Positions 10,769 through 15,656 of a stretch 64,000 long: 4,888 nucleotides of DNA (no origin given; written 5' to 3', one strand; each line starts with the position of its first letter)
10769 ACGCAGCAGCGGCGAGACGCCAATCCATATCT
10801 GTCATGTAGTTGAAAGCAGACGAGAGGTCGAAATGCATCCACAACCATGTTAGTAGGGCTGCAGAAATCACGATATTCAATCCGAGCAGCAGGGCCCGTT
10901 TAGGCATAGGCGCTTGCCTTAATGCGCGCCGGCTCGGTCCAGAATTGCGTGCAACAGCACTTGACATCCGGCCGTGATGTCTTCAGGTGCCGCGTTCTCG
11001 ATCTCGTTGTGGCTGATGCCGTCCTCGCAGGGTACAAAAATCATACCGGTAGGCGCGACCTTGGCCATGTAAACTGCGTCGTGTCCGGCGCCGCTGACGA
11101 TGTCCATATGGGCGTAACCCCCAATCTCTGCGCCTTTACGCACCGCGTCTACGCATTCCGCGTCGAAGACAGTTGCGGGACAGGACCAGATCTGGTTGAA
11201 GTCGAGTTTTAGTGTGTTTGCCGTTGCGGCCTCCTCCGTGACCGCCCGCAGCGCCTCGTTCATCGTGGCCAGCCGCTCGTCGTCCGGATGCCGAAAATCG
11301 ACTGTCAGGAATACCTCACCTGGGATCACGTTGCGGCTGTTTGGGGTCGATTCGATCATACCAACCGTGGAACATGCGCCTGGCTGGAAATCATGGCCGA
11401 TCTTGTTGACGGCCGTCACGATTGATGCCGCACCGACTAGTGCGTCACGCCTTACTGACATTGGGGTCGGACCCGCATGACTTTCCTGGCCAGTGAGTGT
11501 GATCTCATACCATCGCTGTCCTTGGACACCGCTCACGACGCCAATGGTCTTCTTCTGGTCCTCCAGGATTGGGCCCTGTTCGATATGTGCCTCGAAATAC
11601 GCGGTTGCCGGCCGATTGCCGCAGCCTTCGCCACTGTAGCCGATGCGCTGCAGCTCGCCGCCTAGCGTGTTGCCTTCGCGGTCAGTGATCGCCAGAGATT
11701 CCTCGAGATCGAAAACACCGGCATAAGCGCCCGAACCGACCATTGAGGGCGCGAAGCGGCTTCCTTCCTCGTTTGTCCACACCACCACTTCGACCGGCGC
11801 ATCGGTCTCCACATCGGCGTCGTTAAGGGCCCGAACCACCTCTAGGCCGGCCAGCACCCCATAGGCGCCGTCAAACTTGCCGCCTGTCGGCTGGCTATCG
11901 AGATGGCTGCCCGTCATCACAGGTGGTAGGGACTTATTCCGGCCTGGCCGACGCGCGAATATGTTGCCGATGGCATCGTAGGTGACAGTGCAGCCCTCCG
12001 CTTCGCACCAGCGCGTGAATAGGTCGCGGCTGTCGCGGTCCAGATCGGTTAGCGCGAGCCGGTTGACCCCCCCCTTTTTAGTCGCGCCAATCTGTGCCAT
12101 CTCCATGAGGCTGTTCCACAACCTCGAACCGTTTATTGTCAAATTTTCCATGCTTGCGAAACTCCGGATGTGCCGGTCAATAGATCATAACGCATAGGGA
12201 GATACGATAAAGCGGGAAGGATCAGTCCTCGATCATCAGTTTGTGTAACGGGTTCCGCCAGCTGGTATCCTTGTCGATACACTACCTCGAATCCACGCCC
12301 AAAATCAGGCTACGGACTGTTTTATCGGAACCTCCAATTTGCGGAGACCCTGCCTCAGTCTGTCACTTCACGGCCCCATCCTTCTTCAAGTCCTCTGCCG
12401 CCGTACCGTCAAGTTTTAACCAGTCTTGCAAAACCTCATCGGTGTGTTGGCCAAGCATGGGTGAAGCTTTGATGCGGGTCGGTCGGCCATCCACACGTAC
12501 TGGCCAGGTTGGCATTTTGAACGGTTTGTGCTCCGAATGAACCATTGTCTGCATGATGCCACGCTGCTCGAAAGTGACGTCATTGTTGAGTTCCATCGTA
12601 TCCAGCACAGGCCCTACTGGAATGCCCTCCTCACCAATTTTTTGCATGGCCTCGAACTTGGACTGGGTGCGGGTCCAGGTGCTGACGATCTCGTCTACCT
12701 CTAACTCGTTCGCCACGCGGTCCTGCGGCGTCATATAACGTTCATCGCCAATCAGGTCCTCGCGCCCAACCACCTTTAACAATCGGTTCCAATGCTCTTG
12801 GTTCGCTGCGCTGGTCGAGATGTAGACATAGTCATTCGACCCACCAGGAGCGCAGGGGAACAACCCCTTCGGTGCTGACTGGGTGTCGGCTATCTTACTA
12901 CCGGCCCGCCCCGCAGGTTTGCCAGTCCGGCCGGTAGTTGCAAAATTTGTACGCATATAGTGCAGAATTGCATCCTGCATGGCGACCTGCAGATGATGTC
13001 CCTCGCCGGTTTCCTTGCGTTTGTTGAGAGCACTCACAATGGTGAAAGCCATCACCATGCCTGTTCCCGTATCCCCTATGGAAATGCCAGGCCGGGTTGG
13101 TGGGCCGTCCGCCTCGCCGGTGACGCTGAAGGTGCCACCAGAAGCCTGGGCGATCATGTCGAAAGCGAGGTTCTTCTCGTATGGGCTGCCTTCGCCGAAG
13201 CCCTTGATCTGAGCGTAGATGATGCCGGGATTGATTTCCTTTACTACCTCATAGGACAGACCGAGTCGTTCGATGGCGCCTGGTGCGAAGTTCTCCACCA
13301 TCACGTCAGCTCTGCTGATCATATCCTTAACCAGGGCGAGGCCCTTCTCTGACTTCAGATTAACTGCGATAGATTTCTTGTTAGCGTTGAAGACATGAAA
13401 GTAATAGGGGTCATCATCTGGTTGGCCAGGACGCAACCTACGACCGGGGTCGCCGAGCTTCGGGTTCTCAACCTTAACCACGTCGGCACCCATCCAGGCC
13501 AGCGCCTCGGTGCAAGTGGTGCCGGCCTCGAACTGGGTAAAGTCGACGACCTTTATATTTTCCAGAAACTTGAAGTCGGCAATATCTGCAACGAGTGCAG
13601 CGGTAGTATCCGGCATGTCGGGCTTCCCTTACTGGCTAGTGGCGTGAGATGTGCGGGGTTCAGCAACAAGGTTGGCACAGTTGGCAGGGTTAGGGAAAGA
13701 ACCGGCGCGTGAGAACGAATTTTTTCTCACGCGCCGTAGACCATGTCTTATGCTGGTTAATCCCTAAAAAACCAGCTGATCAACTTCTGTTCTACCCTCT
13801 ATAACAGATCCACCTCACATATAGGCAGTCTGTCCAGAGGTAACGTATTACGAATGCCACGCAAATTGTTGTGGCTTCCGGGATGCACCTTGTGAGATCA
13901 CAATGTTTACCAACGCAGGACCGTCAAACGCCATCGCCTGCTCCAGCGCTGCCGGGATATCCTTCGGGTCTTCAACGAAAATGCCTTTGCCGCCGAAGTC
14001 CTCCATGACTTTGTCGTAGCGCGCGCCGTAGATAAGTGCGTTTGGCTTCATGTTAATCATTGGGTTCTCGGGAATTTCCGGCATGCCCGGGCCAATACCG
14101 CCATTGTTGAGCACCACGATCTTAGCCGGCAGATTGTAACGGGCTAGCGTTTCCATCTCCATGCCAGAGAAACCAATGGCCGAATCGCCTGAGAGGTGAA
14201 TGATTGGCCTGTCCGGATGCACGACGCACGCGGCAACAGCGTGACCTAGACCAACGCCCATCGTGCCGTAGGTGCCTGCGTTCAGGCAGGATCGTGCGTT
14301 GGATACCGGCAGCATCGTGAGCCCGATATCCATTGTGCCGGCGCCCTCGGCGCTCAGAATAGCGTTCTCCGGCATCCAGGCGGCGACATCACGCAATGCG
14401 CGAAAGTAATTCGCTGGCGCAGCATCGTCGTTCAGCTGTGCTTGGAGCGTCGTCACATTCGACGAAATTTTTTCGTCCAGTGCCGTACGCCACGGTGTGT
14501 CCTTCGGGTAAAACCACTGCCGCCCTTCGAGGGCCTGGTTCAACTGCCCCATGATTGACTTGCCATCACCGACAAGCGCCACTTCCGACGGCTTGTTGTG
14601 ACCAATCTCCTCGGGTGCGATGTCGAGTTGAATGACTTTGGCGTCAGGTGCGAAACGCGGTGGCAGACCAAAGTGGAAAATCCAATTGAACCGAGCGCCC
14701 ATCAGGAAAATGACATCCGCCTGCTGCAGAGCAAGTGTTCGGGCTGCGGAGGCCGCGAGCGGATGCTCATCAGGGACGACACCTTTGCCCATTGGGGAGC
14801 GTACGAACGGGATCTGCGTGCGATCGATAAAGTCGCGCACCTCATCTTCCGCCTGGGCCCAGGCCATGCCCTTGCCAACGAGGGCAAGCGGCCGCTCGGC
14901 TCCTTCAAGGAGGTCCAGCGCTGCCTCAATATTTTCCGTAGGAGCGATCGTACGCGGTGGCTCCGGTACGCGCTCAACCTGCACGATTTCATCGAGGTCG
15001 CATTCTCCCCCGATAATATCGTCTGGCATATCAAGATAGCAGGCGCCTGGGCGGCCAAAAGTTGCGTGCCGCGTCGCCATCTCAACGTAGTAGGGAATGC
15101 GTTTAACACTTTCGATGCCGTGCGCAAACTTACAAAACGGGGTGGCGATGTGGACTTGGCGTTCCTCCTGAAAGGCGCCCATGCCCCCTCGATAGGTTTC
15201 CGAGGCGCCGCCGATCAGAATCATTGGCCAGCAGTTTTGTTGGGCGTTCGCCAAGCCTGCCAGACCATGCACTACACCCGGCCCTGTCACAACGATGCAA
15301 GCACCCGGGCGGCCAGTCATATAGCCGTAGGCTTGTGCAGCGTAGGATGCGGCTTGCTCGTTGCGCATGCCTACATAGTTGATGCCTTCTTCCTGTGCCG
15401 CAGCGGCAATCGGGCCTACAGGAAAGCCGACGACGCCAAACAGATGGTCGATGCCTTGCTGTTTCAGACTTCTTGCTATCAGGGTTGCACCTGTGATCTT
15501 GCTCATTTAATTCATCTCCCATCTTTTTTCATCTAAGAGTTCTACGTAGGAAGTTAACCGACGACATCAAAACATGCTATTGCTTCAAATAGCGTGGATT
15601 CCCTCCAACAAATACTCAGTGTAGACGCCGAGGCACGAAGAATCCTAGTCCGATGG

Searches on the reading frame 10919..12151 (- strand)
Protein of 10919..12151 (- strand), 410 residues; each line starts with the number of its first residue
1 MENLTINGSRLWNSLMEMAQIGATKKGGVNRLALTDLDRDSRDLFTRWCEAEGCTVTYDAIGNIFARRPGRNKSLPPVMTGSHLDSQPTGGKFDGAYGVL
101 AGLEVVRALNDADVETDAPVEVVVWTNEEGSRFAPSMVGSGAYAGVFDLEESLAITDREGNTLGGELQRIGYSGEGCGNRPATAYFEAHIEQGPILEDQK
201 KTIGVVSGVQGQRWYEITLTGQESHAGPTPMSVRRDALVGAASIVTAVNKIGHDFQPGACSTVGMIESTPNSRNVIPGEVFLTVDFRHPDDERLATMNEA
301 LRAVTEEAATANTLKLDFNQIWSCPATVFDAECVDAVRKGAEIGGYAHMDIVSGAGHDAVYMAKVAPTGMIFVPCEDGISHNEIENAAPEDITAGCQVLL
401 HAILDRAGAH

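Call 9: search_protein_families(library=pfam, proteins=[window:10919-12151:-])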
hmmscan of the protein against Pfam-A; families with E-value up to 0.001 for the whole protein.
window:10919-12151:- (410 aa): 3 families
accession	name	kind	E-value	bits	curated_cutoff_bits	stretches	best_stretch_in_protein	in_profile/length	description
PF01546.33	Peptidase_M20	-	1e-28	101.1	24.6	1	80-404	2-205/206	Peptidase family M20/M25/M40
PF04389.22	Peptidase_M28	-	1.3e-08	35.3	21.3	1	63-144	1-77/193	Peptidase family M28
PF07687.19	M20_dimer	-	3.4e-08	33.8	21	1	209-309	3-103/107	Peptidase dimerisation domain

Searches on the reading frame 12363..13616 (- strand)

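Call 9: search_protein_families(library=pfam, proteins=[window:12363-13616:-])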
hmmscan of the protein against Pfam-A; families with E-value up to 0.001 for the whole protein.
window:12363-13616:- (417 aa): 1 family
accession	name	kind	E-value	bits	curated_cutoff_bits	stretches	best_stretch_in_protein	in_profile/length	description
PF02515.22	CoA_transf_3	-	2.6e-107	359.6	23.3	1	18-392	1-366/366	CoA-transferase family III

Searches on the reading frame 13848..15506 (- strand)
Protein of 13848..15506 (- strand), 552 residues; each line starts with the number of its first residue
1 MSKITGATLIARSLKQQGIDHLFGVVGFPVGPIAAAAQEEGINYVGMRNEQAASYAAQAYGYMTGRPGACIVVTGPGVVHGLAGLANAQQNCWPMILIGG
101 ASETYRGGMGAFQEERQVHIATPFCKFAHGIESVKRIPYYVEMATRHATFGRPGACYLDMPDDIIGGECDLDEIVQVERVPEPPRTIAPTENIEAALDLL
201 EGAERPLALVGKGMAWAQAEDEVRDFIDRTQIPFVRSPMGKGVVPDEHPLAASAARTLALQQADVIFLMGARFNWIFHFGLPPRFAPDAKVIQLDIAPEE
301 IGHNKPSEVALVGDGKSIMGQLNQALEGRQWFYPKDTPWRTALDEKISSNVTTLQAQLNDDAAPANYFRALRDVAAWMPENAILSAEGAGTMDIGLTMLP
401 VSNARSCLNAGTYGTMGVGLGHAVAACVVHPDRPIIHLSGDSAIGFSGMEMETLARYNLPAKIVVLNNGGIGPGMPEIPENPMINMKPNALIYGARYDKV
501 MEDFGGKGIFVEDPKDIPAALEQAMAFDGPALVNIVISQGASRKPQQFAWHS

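Call 8: search_protein_families(library=pfam, proteins=[window:13848-15506:-])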
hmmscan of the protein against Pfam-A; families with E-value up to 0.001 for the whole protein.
window:13848-15506:- (552 aa): 3 families
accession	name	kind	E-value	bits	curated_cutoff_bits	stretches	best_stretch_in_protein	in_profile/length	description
PF00205.28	TPP_enzyme_M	-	5.3e-38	130.3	30.4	1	193-322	1-137/137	Thiamine pyrophosphate enzyme, central domain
PF02776.23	TPP_enzyme_N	-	1.3e-34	118.9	26.8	1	5-115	2-113/119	Thiamine pyrophosphate enzyme, N-terminal TPP binding domain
PF02775.26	TPP_enzyme_C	-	7.6e-28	97.7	21.9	1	396-535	10-151/151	Thiamine pyrophosphate enzyme, C-terminal TPP binding domain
